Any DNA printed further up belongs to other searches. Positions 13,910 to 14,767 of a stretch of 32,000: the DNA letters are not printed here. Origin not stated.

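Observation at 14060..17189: ArsR-controlled six-gene operon in which every product carries a vicinal cysteine pair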

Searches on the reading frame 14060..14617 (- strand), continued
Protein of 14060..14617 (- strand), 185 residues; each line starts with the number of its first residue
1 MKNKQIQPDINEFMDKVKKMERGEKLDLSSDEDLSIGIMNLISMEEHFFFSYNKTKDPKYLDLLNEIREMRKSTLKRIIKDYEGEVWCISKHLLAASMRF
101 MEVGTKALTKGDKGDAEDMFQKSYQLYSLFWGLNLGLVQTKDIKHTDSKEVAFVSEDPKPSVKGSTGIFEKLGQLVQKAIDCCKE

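Call 41: fold_search(model_id=the predicted structure, library=pdb)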
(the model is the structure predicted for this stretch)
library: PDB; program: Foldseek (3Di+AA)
matches with E <= 10: 178; with E <= 0.001: 0
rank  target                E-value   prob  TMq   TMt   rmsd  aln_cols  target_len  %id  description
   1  7o93_B                3.2e-01  0.77  0.24  0.30   8.2       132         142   11  diMn-sulerythrin (released 2021-12-01)
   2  7o9d_B                3.4e-01  0.72  0.26  0.30   8.3       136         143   11  peroxide-bound diCo-sulerythrin (released 2021-12-01)
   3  7o8d_A                3.4e-01  0.69  0.24  0.29   8.5       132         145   11  diFe-sulerythrin oxidised by H2O2 (released 2021-12-01)
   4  7o99_A                3.5e-01  0.72  0.26  0.30   8.2       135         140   11  diMn-sulerythrin (released 2021-12-01)
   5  5xsj_L                3.7e-01  0.97  0.32  0.47  10.3       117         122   11  XylFII-LytSN complex (released 2017-08-02)
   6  7o91_C                3.9e-01  0.69  0.26  0.31   8.2       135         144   11  diMn-sulerythrin (released 2021-12-01)
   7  1j30_B                4.3e-01  0.77  0.25  0.33   8.1       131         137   11  The crystal structure of sulerythrin, a rubrerythrin-like protein from a strictly aerobic and thermoacidiphilic archae (released 2003-10-14)
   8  7ppv_B                4.3e-01  0.57  0.25  0.29   8.3       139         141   11  Structure of diFe-Sulerythrin at 2.70 MGy total absorbed dose (released 2022-06-08)
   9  7c0q_D                4.8e-01  0.63  0.25  0.18  14.5       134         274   13  a Legionella pneumophila effector Lpg2505 (released 2021-02-24)
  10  1j30_A                5.3e-01  0.66  0.26  0.30   8.2       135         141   11  The crystal structure of sulerythrin, a rubrerythrin-like protein from a strictly aerobic and thermoacidiphilic archae (released 2003-10-14)
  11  7o8d_B                5.3e-01  0.60  0.24  0.29   8.2       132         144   11  diFe-sulerythrin oxidised by H2O2 (released 2021-12-01)
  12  7o8a_B                5.5e-01  0.57  0.26  0.30   8.3       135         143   11  diFe-sulerythrin reduced with Na-dithionite (released 2021-12-01)
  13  7o8a_C                5.8e-01  0.57  0.24  0.29   8.3       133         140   11  diFe-sulerythrin reduced with Na-dithionite (released 2021-12-01)
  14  7ppt_A                6.1e-01  0.57  0.24  0.30   8.4       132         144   11  Structure of diFe-Sulerythrin at 0.26 MGy total absorbed dose (released 2022-06-08)
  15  7o93_A                6.1e-01  0.57  0.26  0.30   8.2       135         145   11  diMn-sulerythrin (released 2021-12-01)
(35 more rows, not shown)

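Call 54: search_protein_families(library=pfam, alignment_id=A3, max_evalue=1)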
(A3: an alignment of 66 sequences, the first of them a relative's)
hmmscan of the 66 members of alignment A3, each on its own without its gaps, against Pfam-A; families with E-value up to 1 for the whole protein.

A. member 1, L017:6478-6984:+ (169 aa): 0 families

B. families by the number of members that match (of 66 scanned): 42 families (the first 25 are shown)
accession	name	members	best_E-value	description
PF11460.13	DUF3007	13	0.00041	Protein of unknown function (DUF3007)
PF04246.17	RseC_MucC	7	0.021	Positive regulator of sigma(E), RseC/MucC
PF15012.11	DUF4519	5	0.027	Domain of unknown function (DUF4519)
PF16983.11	MFS_MOT1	3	0.028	Molybdate transporter of MFS superfamily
PF19029.5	DUF883_C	3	0.097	DUF883 C-terminal glycine zipper region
PF09788.14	Tmemb_55A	2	0.0029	Transmembrane protein 55A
PF03817.18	MadL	2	0.01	Malonate transporter MadL subunit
PF20087.4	DUF6479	2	0.027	Family of unknown function (DUF6479)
PF02233.22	PNTB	2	0.07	NAD(P) transhydrogenase beta subunit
PF12760.12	Zn_ribbon_IS1595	2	0.28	Transposase zinc-ribbon domain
PF09930.14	DUF2162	1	0.0016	Predicted transporter (DUF2162)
PF06664.17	WLS-like_TM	1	0.0053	Wntless-like, transmembrane domain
PF23688.1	YlcJ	1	0.0057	YlcJ-like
PF14037.11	YoqO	1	0.01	YoqO-like protein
PF20664.2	DUF6814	1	0.017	Family of unknown function (DUF6814)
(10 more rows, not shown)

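Call 55: search_protein_families(library=pfam, alignment_id=A4, max_evalue=0.1)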
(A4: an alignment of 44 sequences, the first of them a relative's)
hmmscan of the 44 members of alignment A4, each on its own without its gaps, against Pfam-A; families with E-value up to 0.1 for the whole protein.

A. member 1, L017:6014-6478:+ (155 aa): 5 families
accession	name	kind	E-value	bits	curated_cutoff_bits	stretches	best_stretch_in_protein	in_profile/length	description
PF13409.12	GST_N_2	-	0.013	16.6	25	1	61-137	1-69/70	Glutathione S-transferase, N-terminal domain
PF05768.20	Glrx-like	-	0.024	15.4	26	1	56-93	4-41/77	Glutaredoxin-like domain (DUF836)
PF00462.30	Glutaredoxin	-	0.036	14.7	22.9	1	60-82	7-29/60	Glutaredoxin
PF13417.12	GST_N_3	-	0.077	13.8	22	0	110-140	43-72/75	Glutathione S-transferase, N-terminal domain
PF13462.12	Thioredoxin_4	-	0.086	13.5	23.2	0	59-103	22-70/165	Thioredoxin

B. families by the number of members that match (of 44 scanned): 46 families (the first 25 are shown)
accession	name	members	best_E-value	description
PF00462.30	Glutaredoxin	37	1.5e-05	Glutaredoxin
PF00085.26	Thioredoxin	28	1.2e-05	Thioredoxin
PF13098.12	Thioredoxin_2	15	0.00041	Thioredoxin-like domain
PF05768.20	Glrx-like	14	8.9e-05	Glutaredoxin-like domain (DUF836)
PF13462.12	Thioredoxin_4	11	0.00059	Thioredoxin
PF13417.12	GST_N_3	7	0.001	Glutathione S-transferase, N-terminal domain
PF01323.26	DSBA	6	0.00072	DSBA-like thioredoxin domain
PF13899.12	Thioredoxin_7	4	0.00076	Thioredoxin-like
PF13192.12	Thioredoxin_3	4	0.018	Thioredoxin domain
PF04134.17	DCC1-like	2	0.011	DCC1-like thiol-disulfide oxidoreductase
PF19836.4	DUF6315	2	0.041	Family of unknown function (DUF6315)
PF18224.6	ToxB_N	2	0.047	ToxB N-terminal domain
PF11287.13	DUF3088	2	0.05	Protein of unknown function (DUF3088)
PF13728.12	TraF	1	0.00018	F plasmid transfer operon protein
PF01901.21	O_anti_polymase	1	0.0026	Putative O-antigen polymerase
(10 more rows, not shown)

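Call 56: search_solved_structures(query=A4, max_evalue=1)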
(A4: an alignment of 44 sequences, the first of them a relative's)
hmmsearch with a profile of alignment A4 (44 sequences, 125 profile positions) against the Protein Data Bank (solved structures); distinct sequences matched with E-value up to 1: 109 (the best 60 are shown).
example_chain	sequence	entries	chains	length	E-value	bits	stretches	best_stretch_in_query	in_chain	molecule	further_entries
7c10_A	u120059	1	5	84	6e-07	32.4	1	36-85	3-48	Glutaredoxin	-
7c12_A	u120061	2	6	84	5.9e-05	26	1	36-85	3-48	Glutaredoxin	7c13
3hz4_A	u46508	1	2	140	0.00023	24.1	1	27-62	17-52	Thioredoxin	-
8zpw_B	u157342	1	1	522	0.00077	22.4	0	24-52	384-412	Protein disulfide-isomerase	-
2b5e_A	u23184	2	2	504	0.00089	22.2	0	24-52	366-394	Protein disulfide-isomerase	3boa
3ic4_A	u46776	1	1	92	0.0021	21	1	39-81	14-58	Glutaredoxin (Grx-1)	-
2l6c_A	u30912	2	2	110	0.0036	20.2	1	34-60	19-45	Thioredoxin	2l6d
2v6o_A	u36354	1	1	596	0.005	19.8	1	31-68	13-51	THIOREDOXIN GLUTATHIONE REDUCTASE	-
2x8c_A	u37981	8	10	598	0.0051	19.7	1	31-68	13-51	THIOREDOXIN GLUTATHIONE REDUCTASE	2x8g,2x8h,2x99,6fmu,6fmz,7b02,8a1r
3h4k_A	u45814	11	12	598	0.0051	19.7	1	31-68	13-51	Thioredoxin glutathione reductase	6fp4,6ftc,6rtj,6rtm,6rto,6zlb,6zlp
8pdd_A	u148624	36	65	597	0.0051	19.7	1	31-68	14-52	Thioredoxin glutathione reductase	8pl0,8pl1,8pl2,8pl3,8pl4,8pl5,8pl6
2lst_A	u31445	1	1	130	0.011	18.7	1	36-59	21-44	Thioredoxin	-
1bed_A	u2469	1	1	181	0.019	17.9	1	31-103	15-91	DSBA OXIDOREDUCTASE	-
4dvc_A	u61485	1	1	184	0.019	17.9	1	31-103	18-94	Thiol:disulfide interchange protein DsbA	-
2ijy_A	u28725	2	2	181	0.019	17.9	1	31-103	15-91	Thiol:disulfide interchange protein dsbA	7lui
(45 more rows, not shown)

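Call 57: search_solved_structures(query=A3, max_evalue=10)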
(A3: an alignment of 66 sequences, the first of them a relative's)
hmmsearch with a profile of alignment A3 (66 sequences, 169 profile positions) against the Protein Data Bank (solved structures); distinct sequences matched with E-value up to 10: 5.
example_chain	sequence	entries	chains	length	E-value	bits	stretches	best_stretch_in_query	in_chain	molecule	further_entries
9y2f_A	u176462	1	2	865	0.29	14.4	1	59-165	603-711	Metabotropic glutamate receptor 7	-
7epc_A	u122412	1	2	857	0.29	14.4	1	59-165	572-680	Isoform 3 of Metabotropic glutamate receptor 7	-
9omo_A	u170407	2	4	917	0.31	14.3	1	59-165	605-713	Metabotropic glutamate receptor 7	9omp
22jz_A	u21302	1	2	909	0.59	13.4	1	59-165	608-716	Isoform 4 of Metabotropic glutamate receptor 7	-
25tv_A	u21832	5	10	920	0.59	13.4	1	59-165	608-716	Metabotropic glutamate receptor 7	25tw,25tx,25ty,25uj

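Call 60: search_protein_families(library=pfam, proteins=[L027:6212-6934:+, L027:5734-6210:+, L009:8609-9829:+, L044:7590-8492:+, L044:8494-9210:+, L033:2077-3294:-, L033:3848-4357:-, L018:4966-5283:+, L010:5238-5543:+, L044:4823-5554:-], max_evalue=0.01)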
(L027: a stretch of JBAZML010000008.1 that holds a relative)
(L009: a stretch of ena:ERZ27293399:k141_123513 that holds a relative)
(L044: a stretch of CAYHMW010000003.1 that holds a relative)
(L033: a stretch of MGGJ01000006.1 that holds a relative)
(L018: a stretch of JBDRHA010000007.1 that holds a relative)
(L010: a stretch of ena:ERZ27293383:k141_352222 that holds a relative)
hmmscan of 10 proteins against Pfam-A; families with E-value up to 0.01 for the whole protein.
L027:6212-6934:+ (240 aa): 2 families
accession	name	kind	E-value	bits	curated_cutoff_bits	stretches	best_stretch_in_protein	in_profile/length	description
PF13386.12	DsbD_2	-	1.8e-20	74.1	24.9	1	18-225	2-198/199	Cytochrome C biogenesis protein transmembrane region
PF01810.24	LysE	-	3.7e-05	23.7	25.6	1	51-227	21-189/193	LysE type translocator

L027:5734-6210:+ (158 aa): 0 families

L009:8609-9829:+ (406 aa): 1 family
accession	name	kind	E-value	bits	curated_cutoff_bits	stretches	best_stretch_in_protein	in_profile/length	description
PF00085.26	Thioredoxin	-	0.0081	16.6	23.5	0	23-66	14-58/103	Thioredoxin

L044:7590-8492:+ (300 aa): 3 families
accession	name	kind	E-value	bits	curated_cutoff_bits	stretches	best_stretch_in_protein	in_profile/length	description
PF07884.19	VKOR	-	1.1e-20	74.6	27.5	1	36-157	2-133/134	Vitamin K epoxide reductase family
PF00085.26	Thioredoxin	-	3.5e-05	24.2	23.5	1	196-288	7-100/103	Thioredoxin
PF13098.12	Thioredoxin_2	-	0.0064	17.3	27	0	211-285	9-100/104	Thioredoxin-like domain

L044:8494-9210:+ (238 aa): 0 families

L033:2077-3294:- (405 aa): 1 family
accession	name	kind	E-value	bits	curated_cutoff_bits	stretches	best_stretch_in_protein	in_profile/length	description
PF00581.25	Rhodanese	-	1.2e-13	51.9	22.2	1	59-148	2-101/102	Rhodanese-like domain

L033:3848-4357:- (169 aa): 2 families
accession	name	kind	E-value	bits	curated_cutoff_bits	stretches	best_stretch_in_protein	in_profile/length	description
PF07610.17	DUF1573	-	4.8e-12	46.2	26.1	1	50-94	7-50/98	Protein of unknown function (DUF1573)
PF22544.2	HYDIN_VesB_CFA65-like_Ig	-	0.00014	22.5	25.5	1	44-95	3-55/100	HYDIN/CFA65/VesB-like, Ig-like domain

L018:4966-5283:+ (105 aa): 8 families
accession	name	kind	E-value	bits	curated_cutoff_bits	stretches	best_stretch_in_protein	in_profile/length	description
PF12797.12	Fer4_2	-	7.9e-08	32.2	24.5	1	19-39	1-21/22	4Fe-4S binding domain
PF12837.12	Fer4_6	-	1.6e-07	31.3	25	1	20-42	1-23/24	4Fe-4S binding domain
PF13237.11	Fer4_10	-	8.7e-07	29.2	25.5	1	21-70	2-53/53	4Fe-4S dicluster domain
PF14697.11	Fer4_21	-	1.6e-06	28.5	35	1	22-74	2-57/59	4Fe-4S dicluster domain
PF00037.32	Fer4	-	3e-06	27.3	21.1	1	21-42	1-22/24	4Fe-4S binding domain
PF13187.11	Fer4_9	-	6e-06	26.6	27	1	27-74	1-52/52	4Fe-4S dicluster domain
PF12838.12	Fer4_7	-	1.2e-05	26.1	27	1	27-73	1-52/52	4Fe-4S dicluster domain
PF13746.11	Fer4_18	-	0.0077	16.9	27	0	22-65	55-98/114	4Fe-4S dicluster domain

L010:5238-5543:+ (101 aa): 1 family
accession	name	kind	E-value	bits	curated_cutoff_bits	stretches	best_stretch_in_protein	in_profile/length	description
PF07883.17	Cupin_2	-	3.6e-05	23.8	27.2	1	32-91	2-61/70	Cupin domain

L044:4823-5554:- (243 aa): 5 families
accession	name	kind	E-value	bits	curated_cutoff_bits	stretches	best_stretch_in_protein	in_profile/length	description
PF13462.12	Thioredoxin_4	-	2.4e-20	73.8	23.2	1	66-238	3-164/165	Thioredoxin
PF01323.26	DSBA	-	3.3e-14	53.6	25.6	1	82-237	4-190/191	DSBA-like thioredoxin domain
PF13098.12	Thioredoxin_2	-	4.5e-10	40.2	27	1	76-236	5-103/104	Thioredoxin-like domain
PF18400.7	Thioredoxin_12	-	0.0003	21.2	26.1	0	57-117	123-183/190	Thioredoxin-like domain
PF00085.26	Thioredoxin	-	0.0066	16.9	23.5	0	75-110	17-52/103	Thioredoxin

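Call 61: search_protein_families(library=ncbifam, proteins=[L027:5734-6210:+, L009:6749-7168:+, L027:6212-6934:+, L009:5582-6739:+, L009:8609-9829:+, L044:8494-9210:+, L033:2077-3294:-, L018:4966-5283:+], max_evalue=0.01)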
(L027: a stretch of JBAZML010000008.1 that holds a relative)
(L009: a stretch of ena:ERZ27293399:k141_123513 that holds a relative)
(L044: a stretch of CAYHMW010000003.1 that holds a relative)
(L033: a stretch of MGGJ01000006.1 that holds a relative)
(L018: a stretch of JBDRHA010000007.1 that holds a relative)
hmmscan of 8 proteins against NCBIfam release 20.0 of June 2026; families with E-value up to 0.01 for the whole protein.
L027:5734-6210:+ (158 aa): 2 families
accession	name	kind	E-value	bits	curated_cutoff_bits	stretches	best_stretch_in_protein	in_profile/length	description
NF040494.1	nitrored_ArsF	subfamily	4.4e-29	101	60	1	54-156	1-105/106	nitrophenyl compound nitroreductase subunit ArsF family protein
TIGR02870.1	spore_II_D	equivalog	0.0013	18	234.75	1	5-88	7-91/338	stage II sporulation protein D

L009:6749-7168:+ (139 aa): 1 family
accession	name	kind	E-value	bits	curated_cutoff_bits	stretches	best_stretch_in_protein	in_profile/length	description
NF040494.1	nitrored_ArsF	subfamily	6.8e-22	77.9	60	1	57-134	1-78/106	nitrophenyl compound nitroreductase subunit ArsF family protein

L027:6212-6934:+ (240 aa): 1 family
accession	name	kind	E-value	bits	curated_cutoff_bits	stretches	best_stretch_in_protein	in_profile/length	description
NF040495.1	tranport_ArsG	equivalog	1e-87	293.2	200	1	10-228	2-221/225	aromatic aminobenezylarsenical efflux permease ArsG family transporter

L009:5582-6739:+ (385 aa): 2 families
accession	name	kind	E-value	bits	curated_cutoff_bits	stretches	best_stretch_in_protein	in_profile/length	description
NF033936.1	CuZnOut_SO0444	equivalog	6.2e-28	97.9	300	2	261-380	191-308/351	SO_0444 family Cu/Zn efflux transporter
NF040736.1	efflux_SaoE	equivalog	6e-20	71.8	325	2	65-183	21-137/352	efflux transporter SaoE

L009:8609-9829:+ (406 aa): 2 families
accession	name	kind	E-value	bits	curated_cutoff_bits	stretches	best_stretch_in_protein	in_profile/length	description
TIGR02196.1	GlrX_YruB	hypoth_equivalog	0.0072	16.8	88.55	0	36-103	7-64/74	glutaredoxin-like protein, YruB-family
NF047697.1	ThioredTrxAClost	equivalog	0.0076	16.4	140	0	25-60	15-51/105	thioredoxin TrxA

L044:8494-9210:+ (238 aa): 1 family
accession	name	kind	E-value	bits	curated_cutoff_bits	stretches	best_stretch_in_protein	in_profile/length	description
NF040495.1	tranport_ArsG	equivalog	0.00016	21.2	200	1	16-232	16-222/225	aromatic aminobenezylarsenical efflux permease ArsG family transporter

L033:2077-3294:- (405 aa): 13 families
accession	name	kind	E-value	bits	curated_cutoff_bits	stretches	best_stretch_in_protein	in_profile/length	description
NF006444.0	PRK08762.1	equivalog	2.6e-13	49.4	449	1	52-153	12-114/387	molybdopterin-synthase adenylyltransferase MoeB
NF005902.0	PRK07878.1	equivalog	1.5e-11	43.9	647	1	50-148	282-383/392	adenylyltransferase/sulfurtransferase MoeZ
NF045521.1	rhoda_near_glyco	subfamily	8.6e-10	38.6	145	1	69-158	30-120/144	rhodanese homology domain-containing protein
NF041203.1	rhodanese_LYCAU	equivalog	1.5e-08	34.4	115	1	45-151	11-121/126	rhodanese-related (seleno)protein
NF001133.1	PRK00142.1-1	equivalog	2.6e-07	30.4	170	1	38-143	89-200/229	oxygen-dependent tRNA uridine(34) hydroxylase TrhO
TIGR03865.1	PQQ_CXXCW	subfamily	1.8e-06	27.9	128.05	1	105-153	113-162/167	PQQ-dependent catabolism-associated CXXCW motif protein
NF007627.0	PRK10287.1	equivalog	2.4e-06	27.7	102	1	74-143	26-94/104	thiosulfate sulfurtransferase PspE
NF001195.0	PRK00162.1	equivalog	4.7e-06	26.8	102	1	105-149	55-99/108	thiosulfate sulfurtransferase GlpE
NF005646.0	PRK07411.1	equivalog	1.2e-05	24.7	633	1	54-148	281-381/390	molybdopterin-synthase adenylyltransferase MoeB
TIGR02981.1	phageshock_pspE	exception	6.1e-05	23.3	126.3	1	80-141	30-91/101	thiosulfate sulfurtransferase PspE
NF002397.0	PRK01415.1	equivalog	0.00024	21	280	1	50-143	107-206/247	hypothetical protein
TIGR04271.1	ThiI_C_thiazole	equivalog_domain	0.0039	17.2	70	1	96-137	58-97/101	thiazole biosynthesis protein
TIGR03167.1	tRNA_sel_U_synt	equivalog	0.0072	15.8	219.75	0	105-149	71-115/311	tRNA 2-selenouridine(34) synthase MnmH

L018:4966-5283:+ (105 aa): 31 families (the best 25 are shown)
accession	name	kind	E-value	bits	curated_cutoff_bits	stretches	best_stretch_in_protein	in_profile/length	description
NF040684.1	PorD_Arch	equivalog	3.6e-09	36.6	120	1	3-75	16-80/85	pyruvate synthase subunit PorD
TIGR02179.1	PorD_KorD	subfamily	5.3e-09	36.1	60.05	1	19-75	18-73/78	2-oxoacid:acceptor oxidoreductase, delta subunit, pyruvate/2-ketoisovalerate family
TIGR02700.1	flavo_MJ0208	hypoth_equivalog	1e-07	31.5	251.35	1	22-76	144-196/234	dihydromethanopterin reductase (acceptor)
NF007202.0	PRK09623.1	equivalog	3.4e-07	30.5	166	1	18-76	43-100/105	3-methyl-2-oxobutanoate dehydrogenase subunit delta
NF007203.0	PRK09624.1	equivalog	4.2e-07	30.2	171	1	18-75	43-99/105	pyuvate ferredoxin oxidoreductase subunit delta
NF043039.1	HgcAB_like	equivalog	5.9e-07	29.4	285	1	10-75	287-350/350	HgcAB-like fusion protein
NF040864.1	HgcB_ferredoxin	equivalog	1.4e-06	28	99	1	23-75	11-62/93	mercury methylation ferredoxin HgcB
NF045874.1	Vhu_polyferre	exception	1.9e-06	26.9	600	1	20-76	190-245/381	F420-non-reducing hydrogenase associated-polyferredoxin VhuB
NF006183.0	PRK08318.1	equivalog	4.1e-06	25.8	335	1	4-75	321-396/422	NAD-dependent dihydropyrimidine dehydrogenase subunit PreA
TIGR04395.1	cutC_activ_rSAM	equivalog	7.8e-06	25.4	360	1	22-75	50-104/309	choline TMA-lyase-activating enzyme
NF045790.1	OxalOxreddelta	equivalog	3.7e-05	23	230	1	20-75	254-307/316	oxalate oxidoreductase subunit delta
TIGR02494.1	PFLE_PFLC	subfamily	4.3e-05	22.9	174.35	1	24-75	46-98/293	glycyl-radical enzyme activating protein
TIGR02912.1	sulfite_red_C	equivalog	4.8e-05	22.5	324.1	1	21-88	164-233/314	sulfite reductase subunit C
NF058577.1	FdxA_fam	equivalog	8.7e-05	22.6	65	0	58-83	9-33/52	4Fe-4S ferredoxin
NF038196.1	ferrodoxin_EFR1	subfamily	9.1e-05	22.6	75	1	25-76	183-231/242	EFR1 family ferrodoxin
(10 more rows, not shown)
